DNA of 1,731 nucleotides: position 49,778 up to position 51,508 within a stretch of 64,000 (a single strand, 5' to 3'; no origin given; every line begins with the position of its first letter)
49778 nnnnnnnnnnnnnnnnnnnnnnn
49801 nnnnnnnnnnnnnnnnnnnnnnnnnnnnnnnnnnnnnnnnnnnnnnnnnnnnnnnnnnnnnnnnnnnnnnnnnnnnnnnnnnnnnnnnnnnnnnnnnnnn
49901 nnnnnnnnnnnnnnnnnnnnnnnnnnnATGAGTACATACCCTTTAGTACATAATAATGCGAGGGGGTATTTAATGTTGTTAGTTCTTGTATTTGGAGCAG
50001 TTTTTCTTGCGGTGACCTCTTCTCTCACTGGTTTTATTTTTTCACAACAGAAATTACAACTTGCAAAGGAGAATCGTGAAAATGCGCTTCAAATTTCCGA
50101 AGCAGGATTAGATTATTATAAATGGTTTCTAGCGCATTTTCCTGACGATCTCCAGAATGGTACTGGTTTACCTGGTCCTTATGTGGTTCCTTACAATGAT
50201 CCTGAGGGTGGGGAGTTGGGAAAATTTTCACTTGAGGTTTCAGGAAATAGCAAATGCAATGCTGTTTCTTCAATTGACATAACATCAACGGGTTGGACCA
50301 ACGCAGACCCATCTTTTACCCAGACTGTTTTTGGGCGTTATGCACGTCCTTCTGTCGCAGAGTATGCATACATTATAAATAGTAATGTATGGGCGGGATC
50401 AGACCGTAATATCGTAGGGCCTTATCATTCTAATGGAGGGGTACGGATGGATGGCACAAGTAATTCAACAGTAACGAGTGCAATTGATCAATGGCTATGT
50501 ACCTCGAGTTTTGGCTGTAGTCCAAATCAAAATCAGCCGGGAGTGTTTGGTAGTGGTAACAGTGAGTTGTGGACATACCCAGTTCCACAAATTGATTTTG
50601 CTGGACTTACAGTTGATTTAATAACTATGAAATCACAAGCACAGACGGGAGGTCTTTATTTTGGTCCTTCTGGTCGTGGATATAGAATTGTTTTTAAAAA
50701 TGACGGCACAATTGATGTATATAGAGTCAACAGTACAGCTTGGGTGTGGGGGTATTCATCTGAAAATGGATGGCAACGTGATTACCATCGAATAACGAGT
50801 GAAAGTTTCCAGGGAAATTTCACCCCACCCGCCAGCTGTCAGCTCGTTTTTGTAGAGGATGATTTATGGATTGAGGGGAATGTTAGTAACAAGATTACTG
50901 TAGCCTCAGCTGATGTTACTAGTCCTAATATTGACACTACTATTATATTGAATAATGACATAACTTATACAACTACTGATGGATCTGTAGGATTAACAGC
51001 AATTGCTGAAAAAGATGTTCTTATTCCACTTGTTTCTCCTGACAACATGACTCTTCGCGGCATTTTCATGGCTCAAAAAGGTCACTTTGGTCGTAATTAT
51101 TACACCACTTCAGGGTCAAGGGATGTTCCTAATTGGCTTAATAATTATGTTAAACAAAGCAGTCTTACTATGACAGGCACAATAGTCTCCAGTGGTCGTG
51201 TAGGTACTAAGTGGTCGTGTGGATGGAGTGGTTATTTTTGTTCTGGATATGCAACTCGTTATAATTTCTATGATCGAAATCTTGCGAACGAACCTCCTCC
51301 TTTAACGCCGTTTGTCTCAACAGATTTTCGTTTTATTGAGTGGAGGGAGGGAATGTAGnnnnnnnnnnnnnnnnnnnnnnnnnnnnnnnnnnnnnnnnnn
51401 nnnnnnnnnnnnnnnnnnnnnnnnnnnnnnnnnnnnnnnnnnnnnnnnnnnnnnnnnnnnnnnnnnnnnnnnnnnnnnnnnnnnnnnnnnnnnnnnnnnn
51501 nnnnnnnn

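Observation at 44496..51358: Minimal type IV pilus operon (PilB-PilC-large pilin-like-pilin-PilX-like) lacking PilT/PilM-Q/PilD in cis, flowing directly into tpiA-pgk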

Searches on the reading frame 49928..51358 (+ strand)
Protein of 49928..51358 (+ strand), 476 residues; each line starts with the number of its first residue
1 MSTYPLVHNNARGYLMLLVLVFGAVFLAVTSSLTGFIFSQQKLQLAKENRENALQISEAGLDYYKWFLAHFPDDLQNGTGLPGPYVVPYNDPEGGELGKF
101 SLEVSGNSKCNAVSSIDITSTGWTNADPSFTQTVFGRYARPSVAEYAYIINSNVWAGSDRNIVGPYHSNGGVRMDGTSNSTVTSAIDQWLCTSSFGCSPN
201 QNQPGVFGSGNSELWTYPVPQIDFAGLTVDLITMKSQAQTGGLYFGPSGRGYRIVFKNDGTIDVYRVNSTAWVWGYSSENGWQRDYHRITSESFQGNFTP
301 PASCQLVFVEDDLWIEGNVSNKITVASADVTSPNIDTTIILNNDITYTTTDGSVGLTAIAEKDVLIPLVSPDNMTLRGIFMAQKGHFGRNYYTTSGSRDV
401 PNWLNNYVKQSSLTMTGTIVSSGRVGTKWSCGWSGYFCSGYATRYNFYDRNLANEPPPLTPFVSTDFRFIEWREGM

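Call 3: search_protein_families(library=pfam, proteins=[window:49928-51358:+], max_evalue=1)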
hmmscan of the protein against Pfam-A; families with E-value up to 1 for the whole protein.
window:49928-51358:+ (476 aa): 1 family
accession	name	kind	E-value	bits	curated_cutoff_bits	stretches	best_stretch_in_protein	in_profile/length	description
PF19982.4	DUF6418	-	0.14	12.8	25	1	13-40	34-61/109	Family of unknown function (DUF6418)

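Call 4: search_protein_families(library=ncbifam, proteins=[window:49928-51358:+], max_evalue=1)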
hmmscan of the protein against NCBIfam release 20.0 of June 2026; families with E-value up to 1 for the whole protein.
window:49928-51358:+ (476 aa): 1 family
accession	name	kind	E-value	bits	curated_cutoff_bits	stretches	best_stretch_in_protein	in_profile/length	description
NF004939.0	PRK06292.1-1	equivalog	0.14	10.8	435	1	219-273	354-407/476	dihydrolipoyl dehydrogenase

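Call 8: find_homologous_proteins(query=window:49928-51358:+)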
Query window:49928-51358:+ (476 aa): 2442 proteins with E <= 0.001 among 8000 candidates; the best 120 are listed.
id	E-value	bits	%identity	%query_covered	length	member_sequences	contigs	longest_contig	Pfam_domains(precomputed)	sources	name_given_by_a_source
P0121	0.0e+0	1109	100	100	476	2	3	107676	-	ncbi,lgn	-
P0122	2.9e-232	790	71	98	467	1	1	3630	-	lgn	-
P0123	3.3e-225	767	71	97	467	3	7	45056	-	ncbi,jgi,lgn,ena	ncbi:MAG TPA: hypothetical protein VGA06_00025 [Candidatus Paceibacterota bacterium]|jgi:hypothetica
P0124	3.3e-223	760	71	97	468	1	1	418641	-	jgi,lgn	jgi:hypothetical protein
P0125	7.6e-206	703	64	100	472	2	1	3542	-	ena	-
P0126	2.2e-203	695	64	98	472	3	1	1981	-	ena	-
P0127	6.9e-201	687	63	97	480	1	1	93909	-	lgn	-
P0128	3.2e-199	681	62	97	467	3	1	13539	-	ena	-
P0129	3.8e-199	681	63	99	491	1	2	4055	-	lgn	-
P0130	2.3e-198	678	63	97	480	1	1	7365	-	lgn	-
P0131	2.6e-198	678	63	97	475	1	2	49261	-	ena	-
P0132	4.5e-198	677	61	99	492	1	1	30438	-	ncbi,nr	ncbi:MAG: hypothetical protein NUV49_01730 [Patescibacteria group bacterium]|nr:hypothetical protein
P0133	7.5e-198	677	62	97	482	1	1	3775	-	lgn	-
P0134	4.5e-197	674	62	97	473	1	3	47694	-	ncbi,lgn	-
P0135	1.7e-196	672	63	97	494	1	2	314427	-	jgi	jgi:hypothetical protein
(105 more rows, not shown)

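Call 19: predict_structure(alignment_id=A1)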
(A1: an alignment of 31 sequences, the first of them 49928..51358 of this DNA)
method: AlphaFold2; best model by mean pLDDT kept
length: 476 residues; sequences in the alignment: 31
mean_pLDDT: 79.3   pTM: 0.75
mean pLDDT of the five models: 79.3, 79.2, 79.0, 78.0, 78.0
residues with pLDDT >= 90: 155; 70-90: 217; 50-70: 50; < 50: 54
segments of 3 or more residues with pLDDT < 50: 1-8, 153-158, 170-188, 193-196, 204-220
pLDDT, mean of each block of 10 residues (from residue 1): 45 70 84 77 80 88 84 80 85 85 81 81 89 87 77 49 61 40 47 53 43 35 65 90 91 97 97 84 91 97 93 97 93 85 96 93 94 96 86 90 94 90 72 72 83 84 77 71
secondary structure, 60 per line:
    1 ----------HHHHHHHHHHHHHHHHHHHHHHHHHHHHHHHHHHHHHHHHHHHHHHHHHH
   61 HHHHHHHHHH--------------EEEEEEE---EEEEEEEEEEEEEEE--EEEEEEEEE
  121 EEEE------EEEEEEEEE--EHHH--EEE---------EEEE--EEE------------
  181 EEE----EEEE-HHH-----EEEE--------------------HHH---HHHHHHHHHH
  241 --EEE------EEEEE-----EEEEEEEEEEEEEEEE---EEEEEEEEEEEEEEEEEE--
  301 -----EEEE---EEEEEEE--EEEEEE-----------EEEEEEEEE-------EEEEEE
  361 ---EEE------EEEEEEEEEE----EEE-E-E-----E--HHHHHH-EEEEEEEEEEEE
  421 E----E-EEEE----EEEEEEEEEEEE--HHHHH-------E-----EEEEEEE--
elements in order: H11-70 E85-91 E95-109 E112-124 E131-139 E148-150 E160-163 E166-168 E181-183 E188-191 E201-204 H231-240 E243-245 E252-256 E262-277 E281-298 E306-309 E313-319 E322-327 E339-347 E355-360 E364-366 E373-382 E387-389 H402-407 E409-421 E428-431 E436-447 H450-454 E468-474

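Call 22: fold_search(model_id=the predicted structure, library=pdb)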
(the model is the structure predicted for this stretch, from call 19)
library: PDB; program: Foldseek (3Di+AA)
matches with E <= 10: 173; with E <= 0.001: 3
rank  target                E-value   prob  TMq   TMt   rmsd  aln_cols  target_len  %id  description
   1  6qvi_C                4.3e-08  1.00  0.30  0.28  17.1       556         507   13  Crystal structure of competence-associated pilin ComZ from Thermus thermophilus (released 2019-05-29)
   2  6qvi_B                2.0e-07  1.00  0.31  0.30  16.8       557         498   12  Crystal structure of competence-associated pilin ComZ from Thermus thermophilus (released 2019-05-29)
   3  6qvi_A                4.9e-07  1.00  0.27  0.25  16.3       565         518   13  Crystal structure of competence-associated pilin ComZ from Thermus thermophilus (released 2019-05-29)
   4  9e5c_5n               4.4e-01  0.06  0.11  0.09  27.1       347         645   10  Cryo-EM structure of 96 nm repeat of microtubule doublet from T. brucei flagellum (released 2025-03-12)
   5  9ggq_B                1.8e+00  0.03  0.05  0.03  14.7       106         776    6  E.coli gyrase holocomplex with cleaved chirally wrapped 217 bp DNA fragment and moxifloxacin (released 2024-09-11)
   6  9mjg_A                2.1e+00  0.12  0.09  0.12  13.1       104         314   10  Crystal structure of HAT1 in complex with XS380871 (released 2025-02-05)
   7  9mjg_D                2.1e+00  0.12  0.09  0.12  13.1       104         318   10  Crystal structure of HAT1 in complex with XS380871 (released 2025-02-05)
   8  9mjg_B                2.1e+00  0.09  0.08  0.11  13.0       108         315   11  Crystal structure of HAT1 in complex with XS380871 (released 2025-02-05)
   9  3lyc_P                2.1e+00  0.02  0.12  0.21  15.6       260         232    7  Crystal structure of Putative pectinase (YP_001304412.1) from Parabacteroides distasonis ATCC 8503 at 2.30 A resolutio (released 2010-03-16)
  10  6qvf_D                2.2e+00  0.18  0.09  0.22   5.9        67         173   12  TT_C0855 competence pilin from Thermus thermophilus HB27 (released 2019-05-29)
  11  6hsw_A                2.2e+00  0.02  0.07  0.08  15.2        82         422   11  A CE15 glucuronoyl esterase from Teredinibacter turnerae T7901 (released 2019-03-20)
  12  6qvf_B                2.3e+00  0.25  0.15  0.32   6.5       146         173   10  TT_C0855 competence pilin from Thermus thermophilus HB27 (released 2019-05-29)
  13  4ckm_B                2.4e+00  0.07  0.08  0.17   6.9        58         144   17  Structure of the N-terminal domain of Leishmania SAS-6 (released 2014-03-05)
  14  7kgz_B                2.7e+00  0.02  0.07  0.05  13.9       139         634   13  FMN-binding beta-glucuronidase from Roseburia hominis (released 2021-11-10)
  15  4ygu_D                2.7e+00  0.01  0.09  0.17  15.0       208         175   12  Crystal structure of a putative adhesin (BACEGG_01763) from Bacteroides eggerthii DSM 20697 at 2.20 A resolution (released 2015-03-11)
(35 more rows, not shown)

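Call 26: find_related_loci(query=A1, collection=genome_contigs, flank=10000)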
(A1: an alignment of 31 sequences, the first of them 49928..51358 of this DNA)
Query A1 (476 aa) in genome_contigs; peptide patterns used: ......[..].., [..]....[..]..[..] (x = any residue, [..] = any of these).
466 stretches matched a pattern; 455 encode a relative of the query (tblastn E <= 1e-3); the best 80 are kept; 80 distinct loci.
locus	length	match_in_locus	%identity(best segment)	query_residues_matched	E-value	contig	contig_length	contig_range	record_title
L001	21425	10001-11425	61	2-474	0e+0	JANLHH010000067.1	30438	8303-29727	MAG: Patescibacteria group bacterium isolate P6-12 k99_134277, whole genome shotgun sequence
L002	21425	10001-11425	59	1-474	0e+0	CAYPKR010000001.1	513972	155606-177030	MAG TPA_asm: uncultured Candidatus Saccharibacteria bacterium isolate SRP278252_co2_120 genome assembly, contig: NODE_6_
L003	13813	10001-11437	59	6-474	0e+0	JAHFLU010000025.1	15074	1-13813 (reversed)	MAG: bacterium isolate nzgw440 NODE_2486_length_15075_cov_5.004614, whole genome shotgun sequence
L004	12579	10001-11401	60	10-474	0e+0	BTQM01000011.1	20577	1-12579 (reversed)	MAG: Patescibacteria group bacterium BMS9Abin13 DNA, NODE_711_length_20577, whole genome shotgun sequence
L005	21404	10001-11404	57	8-474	0e+0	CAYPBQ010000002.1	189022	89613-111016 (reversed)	MAG TPA_asm: uncultured Candidatus Saccharibacteria bacterium isolate SRP292972_co3_30 genome assembly, contig: NODE_107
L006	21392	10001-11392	59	12-474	0e+0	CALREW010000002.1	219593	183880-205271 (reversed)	MAG: Candidatus Nomurabacteria bacterium isolate Ike-100m-41 genome assembly, contig: Ike-100-c14, whole genome shotgun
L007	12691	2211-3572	61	28-474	0e+0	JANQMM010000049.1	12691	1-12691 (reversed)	MAG: Candidatus Paceibacterota bacterium isolate PL25b_bin.16 k99_1826659, whole genome shotgun sequence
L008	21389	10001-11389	59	12-474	0e+0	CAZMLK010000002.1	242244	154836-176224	MAG TPA_asm: uncultured Candidatus Saccharibacteria bacterium isolate SRP342105_co1_72 genome assembly, contig: NODE_41_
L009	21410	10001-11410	58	11-474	0e+0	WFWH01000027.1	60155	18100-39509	MAG: Patescibacteria group bacterium isolate S141_125_esom k151_259383, whole genome shotgun sequence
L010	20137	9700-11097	56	13-474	0e+0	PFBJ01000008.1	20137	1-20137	MAG: Candidatus Kaiserbacteria bacterium CG10_big_fil_rev_8_21_14_0_10_49_17 CG10_8_21_14_0.10_scaffold_2482_c, whole ge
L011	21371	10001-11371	58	13-474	3e-180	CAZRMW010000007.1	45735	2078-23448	MAG TPA_asm: uncultured Candidatus Saccharibacteria bacterium isolate SRP077602_co6_144 genome assembly, contig: NODE_12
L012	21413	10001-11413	57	12-474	2e-179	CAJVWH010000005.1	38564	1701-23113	TPA_asm: uncultured bacterium isolate DRR093004_bin.40_MetaBAT_v2.12.1_MAG genome assembly, contig: NODE_622_length_3856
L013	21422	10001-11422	57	12-474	4e-178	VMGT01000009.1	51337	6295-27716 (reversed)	MAG: Parcubacteria group bacterium Greene1014_15 Greene101415_scaffold_1174, whole genome shotgun sequence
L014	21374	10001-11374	56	10-474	8e-177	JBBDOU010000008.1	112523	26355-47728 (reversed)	MAG: Candidatus Paceibacterota bacterium isolate LejiaB_42_15 Lejia_B_229_length_112523_cov_9, whole genome shotgun sequ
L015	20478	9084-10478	56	12-475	1e-176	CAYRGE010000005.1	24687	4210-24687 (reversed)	MAG TPA_asm: uncultured Candidatus Saccharibacteria bacterium isolate SRP345593_co1_113 genome assembly, contig: NODE_35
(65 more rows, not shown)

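Call 33: search_solved_structures(query=A1, max_evalue=10, show_alignments=2)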
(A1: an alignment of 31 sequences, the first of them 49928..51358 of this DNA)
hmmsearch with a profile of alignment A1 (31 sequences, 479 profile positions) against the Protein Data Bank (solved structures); distinct sequences matched with E-value up to 10: 1.
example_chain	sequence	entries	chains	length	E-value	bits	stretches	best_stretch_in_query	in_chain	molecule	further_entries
1qsd_A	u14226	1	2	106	2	10.4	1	229-280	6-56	PROTEIN (BETA-TUBULIN BINDING POST-CHAPERONIN COFACTOR)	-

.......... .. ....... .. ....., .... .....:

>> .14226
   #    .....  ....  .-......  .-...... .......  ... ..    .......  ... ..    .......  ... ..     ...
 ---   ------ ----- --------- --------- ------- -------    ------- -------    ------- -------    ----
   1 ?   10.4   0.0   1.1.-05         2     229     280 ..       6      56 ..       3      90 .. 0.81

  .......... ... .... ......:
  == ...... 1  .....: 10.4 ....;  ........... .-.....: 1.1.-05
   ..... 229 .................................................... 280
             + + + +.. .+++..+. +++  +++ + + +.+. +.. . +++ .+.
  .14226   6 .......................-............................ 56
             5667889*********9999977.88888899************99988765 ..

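Call 44: search_protein_families(library=pfam, alignment_id=A1, max_evalue=1)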
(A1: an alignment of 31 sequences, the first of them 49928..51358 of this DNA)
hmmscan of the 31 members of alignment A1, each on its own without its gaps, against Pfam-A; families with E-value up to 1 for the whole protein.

A. member 1, window:49928-51358:+ (476 aa): 1 family
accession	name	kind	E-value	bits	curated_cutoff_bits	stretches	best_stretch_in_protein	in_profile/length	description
PF19982.4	DUF6418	-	0.14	12.8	25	1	13-40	34-61/109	Family of unknown function (DUF6418)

B. families by the number of members that match (of 31 scanned): 9 families
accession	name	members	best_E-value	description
PF14341.11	PilX_N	5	1.9e-05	PilX N-terminal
PF19982.4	DUF6418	3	0.014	Family of unknown function (DUF6418)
PF18316.7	S-l_SbsC_C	1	0.071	S-layer protein SbsC C-terminal domain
PF04415.17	DUF515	1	0.084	Protein of unknown function (DUF515)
PF06232.16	ATS3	1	0.099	Embryo-specific protein 3, (ATS3)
PF04519.19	Bactofilin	1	0.12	Polymer-forming cytoskeletal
PF13850.11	ERGIC_N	1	0.15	Endoplasmic Reticulum-Golgi Intermediate Compartment (ERGIC)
PF11125.13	Phage_MS2_lysis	1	0.32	Bacteriophage MS2, lysis protein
PF11124.14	Pho86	1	0.58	Inorganic phosphate transporter chaperone Pho86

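Call 70: search_protein_representatives(alignment_id=A1)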
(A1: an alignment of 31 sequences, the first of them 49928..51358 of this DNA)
Query: 31 sequences, 479 profile positions. Proteins with E-value up to 0.001 (for the whole library): 1120; up to 1e-10: 643; up to 1e-30: 349. The best 150 are listed.
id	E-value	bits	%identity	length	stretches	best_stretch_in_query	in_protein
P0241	1.4e-215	733.2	-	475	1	5-477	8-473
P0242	6.3e-190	648.5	-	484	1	8-478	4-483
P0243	1.2e-186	637.8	-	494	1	9-477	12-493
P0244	1.4e-185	634.2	-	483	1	9-478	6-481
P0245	3.5e-184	629.6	-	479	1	9-477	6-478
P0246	4.9e-183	625.8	-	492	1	8-478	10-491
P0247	4.3e-181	619.4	-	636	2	9-406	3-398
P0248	2.5e-178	610.3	-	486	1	10-477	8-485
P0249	7.6e-175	598.8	-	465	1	1-478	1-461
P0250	1.9e-173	594.2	-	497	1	5-478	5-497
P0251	2.1e-173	594.0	-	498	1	7-478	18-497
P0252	4.2e-171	586.5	-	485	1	10-477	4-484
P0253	7.2e-171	585.7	-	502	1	10-478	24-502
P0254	1.8e-166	571.2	-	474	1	5-477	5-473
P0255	2.9e-166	570.5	-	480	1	8-478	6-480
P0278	1.2e-131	456.3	-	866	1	9-476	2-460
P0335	9.6e-96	338.0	-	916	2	82-478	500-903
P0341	9.8e-93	328.0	-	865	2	114-478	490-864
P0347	5.1e-91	322.4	-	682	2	218-477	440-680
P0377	1.0e-81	291.7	-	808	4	8-190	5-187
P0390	7.0e-79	282.3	-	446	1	8-477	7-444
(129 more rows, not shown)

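Call 71: list_cluster_members(proteins=[P0278, P0335, P0341, P0377, P0390, P0347, P0121, P0001])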
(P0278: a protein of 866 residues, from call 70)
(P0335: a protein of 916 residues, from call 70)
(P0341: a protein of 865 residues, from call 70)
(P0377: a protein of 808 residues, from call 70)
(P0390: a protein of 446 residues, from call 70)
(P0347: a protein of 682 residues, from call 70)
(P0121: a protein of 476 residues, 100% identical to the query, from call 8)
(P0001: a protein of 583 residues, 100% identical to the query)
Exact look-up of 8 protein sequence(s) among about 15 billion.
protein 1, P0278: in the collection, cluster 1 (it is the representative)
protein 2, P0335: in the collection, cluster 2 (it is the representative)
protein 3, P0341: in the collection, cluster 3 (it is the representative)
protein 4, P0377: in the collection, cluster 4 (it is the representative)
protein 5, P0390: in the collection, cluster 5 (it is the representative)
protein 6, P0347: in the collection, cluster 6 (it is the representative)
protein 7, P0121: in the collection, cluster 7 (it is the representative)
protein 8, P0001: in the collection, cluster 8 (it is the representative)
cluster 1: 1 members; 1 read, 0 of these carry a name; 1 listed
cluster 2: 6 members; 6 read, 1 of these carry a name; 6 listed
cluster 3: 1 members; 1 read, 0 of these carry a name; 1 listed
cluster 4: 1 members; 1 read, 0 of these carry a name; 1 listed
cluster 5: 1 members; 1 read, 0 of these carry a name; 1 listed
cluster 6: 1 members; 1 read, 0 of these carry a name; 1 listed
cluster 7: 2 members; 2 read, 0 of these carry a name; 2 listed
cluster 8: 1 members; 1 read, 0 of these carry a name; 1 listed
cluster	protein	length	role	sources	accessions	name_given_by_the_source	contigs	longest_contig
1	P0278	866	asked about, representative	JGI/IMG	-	-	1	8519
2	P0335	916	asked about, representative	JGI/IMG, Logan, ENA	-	-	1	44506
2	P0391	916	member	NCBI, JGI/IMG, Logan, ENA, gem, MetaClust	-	\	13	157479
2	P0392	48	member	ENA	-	-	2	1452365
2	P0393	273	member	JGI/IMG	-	-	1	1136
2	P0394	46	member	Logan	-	-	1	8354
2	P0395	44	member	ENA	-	-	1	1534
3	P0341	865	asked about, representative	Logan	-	-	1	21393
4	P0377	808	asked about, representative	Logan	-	-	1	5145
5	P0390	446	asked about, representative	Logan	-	-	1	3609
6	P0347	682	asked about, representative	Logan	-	-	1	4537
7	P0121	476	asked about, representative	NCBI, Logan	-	-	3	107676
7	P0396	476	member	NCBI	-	-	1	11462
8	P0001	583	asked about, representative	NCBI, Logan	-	-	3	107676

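Call 73: fold_search(model_id=the predicted structure, library=viral)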
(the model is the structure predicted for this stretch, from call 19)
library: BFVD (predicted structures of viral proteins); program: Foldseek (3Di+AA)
matches with E <= 10: 268; with E <= 0.001: 0
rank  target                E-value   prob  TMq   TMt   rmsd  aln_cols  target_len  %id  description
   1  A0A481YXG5            1.8e-01  0.12  0.15  0.22  15.8       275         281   11  Putative auto-transporter adhesin [Marseillevirus LCMAC201]
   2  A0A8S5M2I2            3.5e-01  0.13  0.08  0.07   7.1        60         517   13  Portal protein [Siphoviridae sp. cttDR14]
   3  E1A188                3.9e-01  0.03  0.08  0.05  37.1       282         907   15  Long tail fiber protein Gp37 [Aeromonas phage phiAS4]
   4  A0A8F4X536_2          4.3e-01  0.03  0.08  0.04  24.1       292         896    8  (no name in the UniProt tables at hand)
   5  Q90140                6.2e-01  0.15  0.09  0.15  15.8       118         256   12  Ustilago maydis virus P1 (M1) [Ustilago maydis virus 1]
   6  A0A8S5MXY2            6.6e-01  0.04  0.11  0.14  29.3       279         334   11  INTERNALIN B BINDING, LEUCINE RICH REPEAT.2A [Siphoviridae sp. ctdxZ3]
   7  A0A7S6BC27            7.3e-01  0.25  0.10  0.08   7.7        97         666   14  Uncharacterized protein [Macrophomina phaseolina chrysovirus 2]
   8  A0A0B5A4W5            7.7e-01  0.16  0.09  0.21  26.3       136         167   13  (no name in the UniProt tables at hand)
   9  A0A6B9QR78            7.7e-01  0.15  0.09  0.19  14.1       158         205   15  Hemagglutinin (Fragment) [Paramyxovirus sp.]
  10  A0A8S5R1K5            9.5e-01  0.14  0.10  0.17  25.6       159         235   15  Uncharacterized protein [Podoviridae sp. ctyhE26]
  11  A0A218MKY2            1.1e+00  0.01  0.08  0.03  31.9       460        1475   10  Peptidase S74 domain-containing protein [uncultured virus]
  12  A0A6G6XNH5            1.1e+00  0.33  0.08  0.26  15.0        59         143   17  (no name in the UniProt tables at hand)
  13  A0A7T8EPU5            1.2e+00  0.23  0.08  0.07   5.2        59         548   15  (no name in the UniProt tables at hand)
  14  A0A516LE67            1.2e+00  0.01  0.07  0.04  31.6       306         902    7  (no name in the UniProt tables at hand)
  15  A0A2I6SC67            1.3e+00  0.15  0.11  0.21   8.9       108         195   10  WSSV373 [White spot syndrome virus]
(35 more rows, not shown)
